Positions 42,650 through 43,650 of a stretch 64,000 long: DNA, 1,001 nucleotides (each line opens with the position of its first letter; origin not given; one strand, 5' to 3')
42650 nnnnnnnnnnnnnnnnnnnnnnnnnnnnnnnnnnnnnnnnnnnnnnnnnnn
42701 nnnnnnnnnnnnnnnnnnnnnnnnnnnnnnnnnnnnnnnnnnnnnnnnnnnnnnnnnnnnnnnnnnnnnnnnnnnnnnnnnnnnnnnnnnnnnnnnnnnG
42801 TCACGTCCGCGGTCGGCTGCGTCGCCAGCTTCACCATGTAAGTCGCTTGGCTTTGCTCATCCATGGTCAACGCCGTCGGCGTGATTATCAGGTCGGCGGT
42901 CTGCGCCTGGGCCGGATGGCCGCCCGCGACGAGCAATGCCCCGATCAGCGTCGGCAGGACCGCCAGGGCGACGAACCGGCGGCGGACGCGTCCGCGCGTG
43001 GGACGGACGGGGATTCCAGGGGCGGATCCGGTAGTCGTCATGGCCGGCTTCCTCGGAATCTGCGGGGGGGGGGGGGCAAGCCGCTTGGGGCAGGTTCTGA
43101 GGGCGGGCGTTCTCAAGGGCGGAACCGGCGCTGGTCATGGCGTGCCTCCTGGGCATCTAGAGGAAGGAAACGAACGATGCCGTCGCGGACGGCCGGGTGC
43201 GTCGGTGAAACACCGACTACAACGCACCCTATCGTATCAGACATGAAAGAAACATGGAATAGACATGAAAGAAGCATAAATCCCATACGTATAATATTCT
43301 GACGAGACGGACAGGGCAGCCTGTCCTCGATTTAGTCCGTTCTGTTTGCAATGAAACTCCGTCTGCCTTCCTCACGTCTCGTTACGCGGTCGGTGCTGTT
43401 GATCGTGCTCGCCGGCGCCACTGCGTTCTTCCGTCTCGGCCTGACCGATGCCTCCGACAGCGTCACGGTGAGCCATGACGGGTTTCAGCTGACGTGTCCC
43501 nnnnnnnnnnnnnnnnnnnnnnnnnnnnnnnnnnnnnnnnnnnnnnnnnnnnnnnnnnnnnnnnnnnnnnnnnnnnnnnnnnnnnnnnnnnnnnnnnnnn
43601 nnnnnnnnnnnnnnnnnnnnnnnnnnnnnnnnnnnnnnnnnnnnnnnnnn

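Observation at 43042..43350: Second long homopolymer (G13, 43064-43076) just upstream of the RBS of the divergent surface-protein gene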

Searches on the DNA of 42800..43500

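Call 46: search_rna_families(source=window, start=42800, end=43500, threshold=evalue, max_evalue=1)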
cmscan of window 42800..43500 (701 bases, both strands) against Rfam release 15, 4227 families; matches with E-value up to 1: 0.
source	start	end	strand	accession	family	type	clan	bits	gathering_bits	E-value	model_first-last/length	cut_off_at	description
